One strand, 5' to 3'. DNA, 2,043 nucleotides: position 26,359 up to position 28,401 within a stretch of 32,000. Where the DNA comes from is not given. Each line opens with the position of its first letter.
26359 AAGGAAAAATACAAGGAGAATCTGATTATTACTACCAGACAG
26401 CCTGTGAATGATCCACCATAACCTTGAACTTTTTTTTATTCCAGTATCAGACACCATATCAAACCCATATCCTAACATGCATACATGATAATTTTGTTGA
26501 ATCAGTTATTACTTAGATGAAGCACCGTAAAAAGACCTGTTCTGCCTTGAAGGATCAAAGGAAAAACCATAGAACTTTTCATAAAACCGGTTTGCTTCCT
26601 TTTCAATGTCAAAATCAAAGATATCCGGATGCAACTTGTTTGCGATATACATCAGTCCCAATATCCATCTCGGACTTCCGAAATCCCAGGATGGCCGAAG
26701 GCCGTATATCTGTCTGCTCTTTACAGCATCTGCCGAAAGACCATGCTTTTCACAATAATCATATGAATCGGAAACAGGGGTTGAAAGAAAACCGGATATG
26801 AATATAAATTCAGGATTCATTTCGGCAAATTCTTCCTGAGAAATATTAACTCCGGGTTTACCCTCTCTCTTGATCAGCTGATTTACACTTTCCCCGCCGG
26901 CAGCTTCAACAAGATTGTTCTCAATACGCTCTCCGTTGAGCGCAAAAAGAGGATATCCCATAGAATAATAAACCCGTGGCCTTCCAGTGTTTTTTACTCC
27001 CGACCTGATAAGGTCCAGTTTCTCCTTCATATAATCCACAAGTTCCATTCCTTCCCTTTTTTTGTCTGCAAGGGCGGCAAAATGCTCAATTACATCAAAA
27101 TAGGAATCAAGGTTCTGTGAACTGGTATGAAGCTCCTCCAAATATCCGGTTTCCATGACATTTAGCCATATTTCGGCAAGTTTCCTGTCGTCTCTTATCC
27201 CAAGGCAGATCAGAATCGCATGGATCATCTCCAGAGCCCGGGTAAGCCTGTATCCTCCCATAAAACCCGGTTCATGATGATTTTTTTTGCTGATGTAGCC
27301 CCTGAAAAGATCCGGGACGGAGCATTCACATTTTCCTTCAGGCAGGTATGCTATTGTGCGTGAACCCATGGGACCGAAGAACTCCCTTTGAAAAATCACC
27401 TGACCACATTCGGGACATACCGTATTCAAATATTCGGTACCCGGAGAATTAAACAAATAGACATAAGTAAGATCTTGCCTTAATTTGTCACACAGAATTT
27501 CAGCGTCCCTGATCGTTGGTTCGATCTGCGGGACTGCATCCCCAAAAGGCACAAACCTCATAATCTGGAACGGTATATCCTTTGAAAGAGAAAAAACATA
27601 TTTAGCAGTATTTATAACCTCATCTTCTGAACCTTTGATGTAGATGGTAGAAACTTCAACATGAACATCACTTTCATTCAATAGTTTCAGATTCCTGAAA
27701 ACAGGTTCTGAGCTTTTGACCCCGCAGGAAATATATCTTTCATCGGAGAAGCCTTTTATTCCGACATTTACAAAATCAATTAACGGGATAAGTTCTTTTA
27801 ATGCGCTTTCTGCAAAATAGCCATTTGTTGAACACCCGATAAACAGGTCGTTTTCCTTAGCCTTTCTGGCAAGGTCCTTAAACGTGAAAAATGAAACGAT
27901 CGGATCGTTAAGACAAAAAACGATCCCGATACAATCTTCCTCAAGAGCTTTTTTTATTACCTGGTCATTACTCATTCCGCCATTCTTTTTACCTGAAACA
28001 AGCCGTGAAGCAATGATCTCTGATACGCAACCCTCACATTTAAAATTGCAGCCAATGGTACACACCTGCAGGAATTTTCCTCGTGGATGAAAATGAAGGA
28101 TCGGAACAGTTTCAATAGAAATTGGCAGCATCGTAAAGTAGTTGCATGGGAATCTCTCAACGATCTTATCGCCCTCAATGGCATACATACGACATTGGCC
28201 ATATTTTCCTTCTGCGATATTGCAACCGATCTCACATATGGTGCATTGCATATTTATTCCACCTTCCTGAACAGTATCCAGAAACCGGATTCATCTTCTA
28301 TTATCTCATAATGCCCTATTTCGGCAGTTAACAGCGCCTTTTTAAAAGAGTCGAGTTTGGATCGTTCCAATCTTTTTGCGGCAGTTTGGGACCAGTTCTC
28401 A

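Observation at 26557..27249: The C-terminal third of the radical-SAM protein is a paralog of the C-lobe of the operon's own substrate-binding protein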

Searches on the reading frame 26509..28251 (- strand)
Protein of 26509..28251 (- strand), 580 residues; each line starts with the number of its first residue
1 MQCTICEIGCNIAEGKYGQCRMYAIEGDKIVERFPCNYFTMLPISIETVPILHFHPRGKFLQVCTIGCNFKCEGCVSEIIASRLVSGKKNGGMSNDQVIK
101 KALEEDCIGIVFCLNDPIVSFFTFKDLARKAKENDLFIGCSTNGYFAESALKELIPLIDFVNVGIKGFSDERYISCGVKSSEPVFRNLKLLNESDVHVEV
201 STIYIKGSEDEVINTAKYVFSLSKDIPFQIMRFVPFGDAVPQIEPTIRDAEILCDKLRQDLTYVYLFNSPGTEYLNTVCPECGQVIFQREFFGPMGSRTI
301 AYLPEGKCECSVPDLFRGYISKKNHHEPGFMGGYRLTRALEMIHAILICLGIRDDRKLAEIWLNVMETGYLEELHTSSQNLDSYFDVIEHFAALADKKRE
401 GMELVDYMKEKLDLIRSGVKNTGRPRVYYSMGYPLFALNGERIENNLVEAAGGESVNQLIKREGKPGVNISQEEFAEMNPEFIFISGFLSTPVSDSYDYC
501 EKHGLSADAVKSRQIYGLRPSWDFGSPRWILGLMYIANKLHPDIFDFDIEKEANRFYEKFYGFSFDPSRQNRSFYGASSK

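Call 4: search_protein_families(library=pfam, proteins=[window:26509-28251:-], max_evalue=0.1)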
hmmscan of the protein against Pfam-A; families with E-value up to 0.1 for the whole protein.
window:26509-28251:- (580 aa): 3 families
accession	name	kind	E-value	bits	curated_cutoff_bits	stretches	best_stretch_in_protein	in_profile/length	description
PF04055.27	Radical_SAM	-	3.3e-12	47.3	29.5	1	65-217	4-164/166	Radical SAM superfamily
PF01497.23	Peripla_BP_2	-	3e-06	27.2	27.5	1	379-519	91-232/235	Periplasmic binding protein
PF13353.11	Fer4_12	-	4.8e-05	24.1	22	1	63-167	10-115/137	4Fe-4S single cluster domain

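Call 5: search_protein_families(library=ncbifam, proteins=[window:26509-28251:-], max_evalue=0.01)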
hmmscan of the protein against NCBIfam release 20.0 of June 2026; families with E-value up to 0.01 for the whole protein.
window:26509-28251:- (580 aa): 17 families
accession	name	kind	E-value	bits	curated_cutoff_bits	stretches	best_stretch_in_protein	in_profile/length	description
TIGR04337.1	AmmeMemoSam_rS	hypoth_equivalog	6.7e-33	114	220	1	1-294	12-311/349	AmmeMemoRadiSam system radical SAM enzyme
TIGR04041.1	activase_YjjW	hypoth_equivalog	5e-12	45.8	250.2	1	71-239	71-244/276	YjjW family glycine radical enzyme activase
TIGR04281.1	peripla_PGF_1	equivalog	3.5e-09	36.3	325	1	379-547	112-271/330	PGF-CTERM-anchored ABC transporter substrate-binding protein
TIGR02495.1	NrdG2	equivalog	1.9e-07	30.6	131.15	1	63-207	21-166/193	anaerobic ribonucleoside-triphosphate reductase activating protein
TIGR04317.1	W_rSAM_matur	equivalog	7.8e-07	28.5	380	1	65-197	11-142/349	tungsten cofactor oxidoreductase radical SAM maturase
TIGR02493.1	PFLA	equivalog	9.1e-06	25.2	231.75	1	62-211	19-172/235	pyruvate formate-lyase-activating protein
TIGR02494.1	PFLE_PFLC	subfamily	1e-05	24.9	174.35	1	116-219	133-236/293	glycyl-radical enzyme activating protein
NF043069.1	T4HPD_activ_SAM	equivalog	6.7e-05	22.4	425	1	93-236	113-253/299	trans-4-hydroxy-L-proline dehydratase activase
TIGR03659.1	IsdE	equivalog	8.9e-05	21.8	298.65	1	380-485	126-230/292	heme ABC transporter substrate-binding protein IsdE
TIGR04003.1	rSAM_BssD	equivalog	0.00015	21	496.45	1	65-224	83-246/314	[benzylsuccinate synthase]-activating enzyme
NF048010.1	SfplDhtActHpsHDes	equivalog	0.00064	18.6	430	1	125-238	150-268/298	(2S)-3-sulfopropanediol dehydratase activating enzyme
NF033717.2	HPDL_rSAM_activ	equivalog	0.0029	16.9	420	1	109-218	133-244/311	4-hydroxyphenylacetate decarboxylase activase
TIGR04395.1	cutC_activ_rSAM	equivalog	0.003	16.9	360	1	125-214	148-237/309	choline TMA-lyase-activating enzyme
TIGR02666.1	moaA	equivalog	0.0034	16.4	284.05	1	67-241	19-199/336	GTP 3',8-cyclase MoaA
NF033719.1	ind_deCO2_activ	equivalog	0.0037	16.6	425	1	109-235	132-257/302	indoleacetate decarboxylase activase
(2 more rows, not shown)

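Call 8: find_homologous_proteins(query=window:26509-28251:-, max_evalue=0.00001)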
Query window:26509-28251:- (580 aa): 520 proteins with E <= 0.00001 among 8000 candidates; the best 120 are listed.
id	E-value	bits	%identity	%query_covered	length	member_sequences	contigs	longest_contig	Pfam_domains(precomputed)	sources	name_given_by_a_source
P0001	0.0e+0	1300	100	96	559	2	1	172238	PF04055.28,PF01497.24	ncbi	-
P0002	0.0e+0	1139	81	100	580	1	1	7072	PF04055.28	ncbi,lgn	ncbi:MAG: radical SAM protein [Halobacteriota archaeon]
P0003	0.0e+0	1104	79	100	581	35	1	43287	PF04055.28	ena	-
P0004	0.0e+0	1021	74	100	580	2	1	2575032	PF04055.28,PF01497.24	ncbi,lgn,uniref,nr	ncbi:radical SAM protein [Methanococcoides burtonii]|uniref:Fe-S protein, radical SAM family n=1 Tax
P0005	3.3e-275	932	78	86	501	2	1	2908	PF04055.28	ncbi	ncbi:MAG: radical SAM protein, partial [Methanohalophilus sp.]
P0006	6.0e-271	918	66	100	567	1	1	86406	PF04055.28,PF01497.24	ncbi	-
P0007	1.4e-245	834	60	100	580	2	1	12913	PF04055.28,PF01497.24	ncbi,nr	ncbi:MAG: Radical SAM superfamily protein [Candidatus Methanolliviera sp. GoM_asphalt]|nr:MAG: Radic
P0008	6.8e-245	832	61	99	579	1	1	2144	PF04055.28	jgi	jgi:pyruvate-formate lyase-activating enzyme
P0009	7.5e-239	812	60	100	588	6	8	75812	PF04055.28,PF01497.24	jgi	-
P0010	7.1e-235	799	57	100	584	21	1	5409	PF04055.28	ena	-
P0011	3.3e-227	774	57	99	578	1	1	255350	PF04055.28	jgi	jgi:pyruvate-formate lyase-activating enzyme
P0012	4.3e-222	757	56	100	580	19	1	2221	PF04055.28,PF01497.24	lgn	-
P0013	1.6e-221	755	56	99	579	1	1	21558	PF04055.28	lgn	-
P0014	7.4e-221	753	56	100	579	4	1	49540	PF04055.28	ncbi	ncbi:MAG: radical SAM protein [Desulfatiglandales bacterium]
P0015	1.7e-220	752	56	99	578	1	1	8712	PF04055.28,PF01497.24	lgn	-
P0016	5.6e-220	750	56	100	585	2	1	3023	PF04055.28,PF13353.12,PF01497.24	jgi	jgi:pyruvate-formate lyase-activating enzyme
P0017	5.9e-220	750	56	99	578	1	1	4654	PF04055.28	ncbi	-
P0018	6.6e-220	750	55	99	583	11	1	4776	PF04055.28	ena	-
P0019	4.5e-219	747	57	100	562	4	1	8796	PF04055.28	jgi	-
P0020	5.4e-218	743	53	99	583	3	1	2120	PF04055.28,PF01497.24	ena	-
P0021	6.2e-218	743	56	99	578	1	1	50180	PF04055.28,PF01497.24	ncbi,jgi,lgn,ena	-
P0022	8.8e-218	743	56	99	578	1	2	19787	PF04055.28,PF01497.24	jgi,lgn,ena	-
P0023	2.7e-217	741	54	99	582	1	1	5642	PF04055.28,PF01497.24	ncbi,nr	ncbi:MAG: radical SAM protein [Methanomicrobium sp.]|nr:radical SAM protein [Methanomicrobium sp.]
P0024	7.5e-217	740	55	99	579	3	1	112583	PF04055.28,PF01497.24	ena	-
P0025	9.8e-217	739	55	99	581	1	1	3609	PF04055.28,PF13353.12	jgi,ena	-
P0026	2.5e-215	735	54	99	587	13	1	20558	PF04055.28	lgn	-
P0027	1.1e-213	729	55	99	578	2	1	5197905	PF04055.28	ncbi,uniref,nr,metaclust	ncbi:radical SAM protein [Desulfobacula toluolica]|uniref:Uncharacterized radical SAM domain protein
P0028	1.6e-213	729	54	99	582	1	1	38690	PF04055.28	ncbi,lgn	-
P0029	4.2e-213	727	53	99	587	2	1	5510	PF04055.28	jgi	jgi:pyruvate-formate lyase-activating enzyme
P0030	8.3e-213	726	54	100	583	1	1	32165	PF04055.28,PF01497.24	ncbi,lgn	-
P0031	1.0e-212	726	54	99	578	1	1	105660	PF04055.28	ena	-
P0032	1.7e-212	725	54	99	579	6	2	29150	PF04055.28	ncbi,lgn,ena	-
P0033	2.6e-212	725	54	99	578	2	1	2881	PF04055.28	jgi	jgi:pyruvate-formate lyase-activating enzyme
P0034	4.9e-211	720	54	100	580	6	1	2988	PF04055.28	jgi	-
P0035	1.3e-210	719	53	99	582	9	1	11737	PF04055.28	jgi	-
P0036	2.7e-210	718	52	99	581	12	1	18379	PF04055.28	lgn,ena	-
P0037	1.6e-209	715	54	97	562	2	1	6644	PF04055.28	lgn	-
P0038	4.7e-209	714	54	99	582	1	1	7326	PF04055.28,PF01497.24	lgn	-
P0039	4.9e-209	714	53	99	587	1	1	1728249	PF04055.28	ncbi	ncbi:radical SAM protein [Methanococcus sp. CF]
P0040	6.8e-209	713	52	99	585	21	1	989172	PF04055.28,PF13353.12,PF01497.24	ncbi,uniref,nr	ncbi:radical SAM protein [Methanococcus maripaludis]|uniref:Radical SAM protein n=1 Tax=Methanococcu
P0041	8.7e-209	713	53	99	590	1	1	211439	PF04055.28,PF01497.24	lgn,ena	-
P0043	1.7e-208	712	55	96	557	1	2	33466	PF04055.28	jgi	jgi:pyruvate-formate lyase-activating enzyme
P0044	1.2e-207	709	52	99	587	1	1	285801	PF04055.28,PF13353.12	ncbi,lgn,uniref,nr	ncbi:radical SAM protein [Methanococcus maripaludis]|uniref:Pyruvate-formate lyase-activating enzyme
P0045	6.3e-207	707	53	100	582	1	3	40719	PF04055.28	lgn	-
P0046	6.8e-207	707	54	99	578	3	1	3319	PF04055.28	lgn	-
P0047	5.9e-205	700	54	95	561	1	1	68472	PF04055.28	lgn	-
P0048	9.8e-205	700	53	99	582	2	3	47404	PF04055.28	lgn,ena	-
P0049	1.8e-204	699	52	99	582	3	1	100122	PF04055.28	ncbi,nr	ncbi:MAG: radical SAM protein [Desulfobacteraceae bacterium]|nr:MAG: radical SAM protein [Desulfobac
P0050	8.5e-203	693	52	95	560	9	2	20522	PF04055.28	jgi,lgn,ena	-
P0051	9.8e-203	693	57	91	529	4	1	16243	PF04055.28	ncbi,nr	ncbi:MAG: radical SAM protein, partial [Desulfobacteraceae bacterium]|nr:radical SAM protein [Desulf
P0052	4.1e-202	691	52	99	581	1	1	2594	PF04055.28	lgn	-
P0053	8.8e-201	687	51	99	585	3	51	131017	PF04055.28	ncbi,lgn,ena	ncbi:hypothetical protein DSECCO2_288800 [anaerobic digester metagenome]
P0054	9.0e-201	686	53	99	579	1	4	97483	PF04055.28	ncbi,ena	-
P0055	1.4e-200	686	52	100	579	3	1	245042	PF04055.28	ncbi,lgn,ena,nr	ncbi:MAG: radical SAM protein [Spirochaetae bacterium HGW-Spirochaetae-1]|nr:MAG: radical SAM protei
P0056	2.2e-200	685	53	95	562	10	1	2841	PF04055.28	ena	-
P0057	2.3e-200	685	52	99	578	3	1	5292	PF04055.28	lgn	-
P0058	3.2e-200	685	51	99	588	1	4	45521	PF04055.28,PF13353.12,PF01497.24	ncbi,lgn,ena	-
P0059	3.2e-200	685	51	99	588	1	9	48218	PF04055.28,PF13353.12,PF01497.24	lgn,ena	-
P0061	3.8e-200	684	52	99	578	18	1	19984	PF04055.28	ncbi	-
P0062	1.1e-199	683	52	99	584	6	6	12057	PF04055.28,PF13353.12,PF01497.24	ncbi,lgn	-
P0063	1.9e-199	682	52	99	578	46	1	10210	PF04055.28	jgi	jgi:pyruvate-formate lyase-activating enzyme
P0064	4.0e-199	681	52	99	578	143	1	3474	PF04055.28,PF01497.24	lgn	-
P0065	1.4e-198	679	51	100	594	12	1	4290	PF04055.28,PF01497.24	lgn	-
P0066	2.5e-198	678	51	99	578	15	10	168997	PF04055.28,PF01497.24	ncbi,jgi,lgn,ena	-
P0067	3.4e-198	678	52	99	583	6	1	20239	PF04055.28,PF01497.24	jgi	jgi:pyruvate-formate lyase-activating enzyme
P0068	4.2e-198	678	52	99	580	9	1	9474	PF04055.28,PF01497.24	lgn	-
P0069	4.4e-198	678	52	99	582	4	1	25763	PF04055.28,PF01497.24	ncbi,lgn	-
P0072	1.7e-197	676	51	99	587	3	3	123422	PF04055.28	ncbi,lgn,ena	-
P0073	2.1e-197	675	52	99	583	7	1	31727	PF04055.28,PF01497.24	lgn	-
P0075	8.4e-197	673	52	99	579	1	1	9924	PF04055.28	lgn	-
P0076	9.4e-197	673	52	99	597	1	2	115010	PF04055.28,PF13353.12,PF01497.24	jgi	jgi:pyruvate-formate lyase-activating enzyme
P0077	1.4e-196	673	52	99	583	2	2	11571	PF04055.28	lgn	-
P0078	1.5e-196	673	51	99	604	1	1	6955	PF04055.28,PF13353.12,PF01497.24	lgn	-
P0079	2.0e-196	672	52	99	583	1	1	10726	PF04055.28,PF01497.24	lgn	-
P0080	2.0e-196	672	52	99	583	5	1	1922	PF04055.28,PF01497.24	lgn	-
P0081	3.3e-196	671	53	100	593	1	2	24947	PF04055.28,PF01497.24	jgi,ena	-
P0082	4.1e-196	671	52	94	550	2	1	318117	PF04055.28,PF01497.24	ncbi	-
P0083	1.1e-195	670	51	99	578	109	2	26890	PF04055.28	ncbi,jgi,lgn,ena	-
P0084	1.5e-195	669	51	95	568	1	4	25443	PF04055.28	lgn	-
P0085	1.7e-195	669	51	99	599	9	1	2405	PF04055.28,PF13353.12,PF01497.24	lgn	-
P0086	9.4e-195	667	52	99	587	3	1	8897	PF04055.28,PF13353.12,PF01497.24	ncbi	-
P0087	1.5e-194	666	51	100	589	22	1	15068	PF04055.28,PF01497.24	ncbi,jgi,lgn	-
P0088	2.4e-194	665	50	99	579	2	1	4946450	PF04055.28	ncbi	-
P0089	2.0e-193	662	50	99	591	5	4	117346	PF04055.28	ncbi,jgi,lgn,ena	-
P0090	3.6e-193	661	51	99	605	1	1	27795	PF04055.28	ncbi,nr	ncbi:MAG: radical SAM protein [Methanomicrobiales archaeon]|nr:radical SAM protein [Methanomicrobial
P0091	7.4e-193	660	50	100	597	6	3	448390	PF04055.28,PF13353.12,PF01497.24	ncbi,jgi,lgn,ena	-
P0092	1.1e-192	660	49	99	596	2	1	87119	PF04055.28,PF01497.24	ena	-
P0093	2.1e-192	659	52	99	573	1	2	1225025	PF04055.28,PF13353.12,PF01497.24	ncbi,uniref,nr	ncbi:radical SAM protein [Methanotorris formicicus]|uniref:Radical SAM domain protein n=1 Tax=Methan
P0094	2.4e-192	659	51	100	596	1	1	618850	PF04055.28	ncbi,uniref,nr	ncbi:pyruvate-formate lyase-activating enzyme [Methanomicrobium sp. W14]|uniref:radical SAM protein 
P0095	8.5e-192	657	49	100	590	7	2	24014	PF04055.28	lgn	-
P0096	9.5e-192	657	53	96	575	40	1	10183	PF04055.28,PF13353.12,PF01497.24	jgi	-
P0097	1.0e-191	657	52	96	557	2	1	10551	PF04055.28,PF01497.24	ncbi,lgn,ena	-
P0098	1.1e-191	656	53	95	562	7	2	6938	PF04055.28,PF01497.24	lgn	-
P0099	1.6e-191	656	51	99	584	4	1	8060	PF04055.28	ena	-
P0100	2.4e-191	655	48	100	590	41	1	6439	PF04055.28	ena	-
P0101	4.8e-191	654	49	100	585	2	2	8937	PF04055.28,PF01497.24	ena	-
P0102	1.0e-190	653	51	95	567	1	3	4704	PF04055.28,PF13353.12,PF01497.24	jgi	-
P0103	1.1e-190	653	52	95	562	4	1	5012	PF04055.28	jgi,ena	-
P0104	1.5e-190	653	49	100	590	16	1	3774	PF04055.28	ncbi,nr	ncbi:MAG TPA: radical SAM protein [Methanothrix sp.]|nr:radical SAM protein [Methanothrix sp.]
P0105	1.8e-190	652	49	100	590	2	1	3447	PF04055.28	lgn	-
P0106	2.3e-190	652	48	100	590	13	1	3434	PF04055.28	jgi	-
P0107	2.3e-190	652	52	96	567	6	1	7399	PF04055.28,PF01497.24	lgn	-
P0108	4.0e-190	651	49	100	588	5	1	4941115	PF04055.28,PF13353.12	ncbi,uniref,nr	ncbi:hypothetical protein MSSIH_3774 [Methanosarcina siciliae HI350]|uniref:Radical SAM core domain-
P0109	4.0e-190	651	49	100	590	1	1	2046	PF04055.28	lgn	-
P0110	4.8e-190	651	52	95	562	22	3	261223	PF04055.28,PF01497.24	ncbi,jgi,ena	-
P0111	6.0e-190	651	49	100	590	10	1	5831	PF04055.28,PF13353.12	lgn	-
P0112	9.4e-190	650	48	100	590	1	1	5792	PF04055.28,PF13353.12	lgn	-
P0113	1.3e-189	650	49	100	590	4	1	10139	PF04055.28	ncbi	-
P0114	1.8e-189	649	48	100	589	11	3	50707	PF04055.28,PF01497.24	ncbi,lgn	-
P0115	5.0e-189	648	48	100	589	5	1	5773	PF04055.28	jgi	jgi:pyruvate-formate lyase-activating enzyme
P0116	6.2e-189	647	51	99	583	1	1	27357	PF04055.28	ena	-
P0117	6.8e-189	647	49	100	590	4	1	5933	PF04055.28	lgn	-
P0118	7.5e-189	647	48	100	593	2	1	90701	PF04055.28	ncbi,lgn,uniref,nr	ncbi:radical SAM protein [Methanosarcina sp. 1.H.A.2.2]|uniref:radical SAM protein n=1 Tax=Methanosa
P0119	1.7e-188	646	53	95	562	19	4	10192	PF04055.28,PF01497.24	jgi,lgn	-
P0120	1.8e-188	646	51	100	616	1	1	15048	PF04055.28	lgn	-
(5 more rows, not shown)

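Call 9: search_solved_structures(query=window:26509-28251:-, max_evalue=1, show_alignments=2)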
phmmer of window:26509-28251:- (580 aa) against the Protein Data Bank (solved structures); distinct sequences matched with E-value up to 1: 21.
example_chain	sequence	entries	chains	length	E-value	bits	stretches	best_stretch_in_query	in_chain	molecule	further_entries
4hn9_A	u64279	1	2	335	9.5e-11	44.1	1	416-564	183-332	Iron complex transport system substrate-binding protein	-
4ls3_A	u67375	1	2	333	2.5e-07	32.8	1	406-559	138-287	Nickel (III) ABC transporter, periplasmic iron-bindin gprotein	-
4ino_A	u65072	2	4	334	2.6e-07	32.7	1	406-559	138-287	Nickel (II) ABC transporter, periplasmic nickel-binding protein | Iron (III) ABC transporter, periplasmic iron-binding protein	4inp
4ovk_A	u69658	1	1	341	7.1e-07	31.3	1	389-571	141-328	Periplasmic binding protein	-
4pag_A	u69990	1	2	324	1.7e-06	30.1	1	381-565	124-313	Periplasmic binding protein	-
3psa_A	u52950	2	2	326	5e-06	28.5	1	383-567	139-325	protein HI_1472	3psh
2etv_A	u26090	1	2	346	0.00065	21.5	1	387-562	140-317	iron(III) ABC transporter, periplasmic iron-binding protein, putative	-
4m7o_A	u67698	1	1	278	0.027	16.2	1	376-504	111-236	Iron-binding protein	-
3q1y_A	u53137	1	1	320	0.29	12.8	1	96-154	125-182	Lin2199 protein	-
3hic_A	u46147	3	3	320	0.29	12.8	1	96-154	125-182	Lin2199 protein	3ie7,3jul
1n4a_A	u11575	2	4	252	0.37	12.4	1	416-488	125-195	Vitamin B12 transport protein btuF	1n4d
1n2z_A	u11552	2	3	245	0.38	12.4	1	416-488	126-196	Vitamin B12 transport protein btuF | Vitamin B12-binding protein btuF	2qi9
5joq_A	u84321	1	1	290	0.4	12.3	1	385-518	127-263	Lmo2184 protein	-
4dbl_E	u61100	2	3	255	0.4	12.3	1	416-488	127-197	Vitamin B12-binding protein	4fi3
5m3b_A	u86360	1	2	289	0.49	12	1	416-488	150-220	Vitamin B12-binding protein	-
8fo0_A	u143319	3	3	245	0.52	11.9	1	119-212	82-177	Pyruvate formate-lyase 1-activating enzyme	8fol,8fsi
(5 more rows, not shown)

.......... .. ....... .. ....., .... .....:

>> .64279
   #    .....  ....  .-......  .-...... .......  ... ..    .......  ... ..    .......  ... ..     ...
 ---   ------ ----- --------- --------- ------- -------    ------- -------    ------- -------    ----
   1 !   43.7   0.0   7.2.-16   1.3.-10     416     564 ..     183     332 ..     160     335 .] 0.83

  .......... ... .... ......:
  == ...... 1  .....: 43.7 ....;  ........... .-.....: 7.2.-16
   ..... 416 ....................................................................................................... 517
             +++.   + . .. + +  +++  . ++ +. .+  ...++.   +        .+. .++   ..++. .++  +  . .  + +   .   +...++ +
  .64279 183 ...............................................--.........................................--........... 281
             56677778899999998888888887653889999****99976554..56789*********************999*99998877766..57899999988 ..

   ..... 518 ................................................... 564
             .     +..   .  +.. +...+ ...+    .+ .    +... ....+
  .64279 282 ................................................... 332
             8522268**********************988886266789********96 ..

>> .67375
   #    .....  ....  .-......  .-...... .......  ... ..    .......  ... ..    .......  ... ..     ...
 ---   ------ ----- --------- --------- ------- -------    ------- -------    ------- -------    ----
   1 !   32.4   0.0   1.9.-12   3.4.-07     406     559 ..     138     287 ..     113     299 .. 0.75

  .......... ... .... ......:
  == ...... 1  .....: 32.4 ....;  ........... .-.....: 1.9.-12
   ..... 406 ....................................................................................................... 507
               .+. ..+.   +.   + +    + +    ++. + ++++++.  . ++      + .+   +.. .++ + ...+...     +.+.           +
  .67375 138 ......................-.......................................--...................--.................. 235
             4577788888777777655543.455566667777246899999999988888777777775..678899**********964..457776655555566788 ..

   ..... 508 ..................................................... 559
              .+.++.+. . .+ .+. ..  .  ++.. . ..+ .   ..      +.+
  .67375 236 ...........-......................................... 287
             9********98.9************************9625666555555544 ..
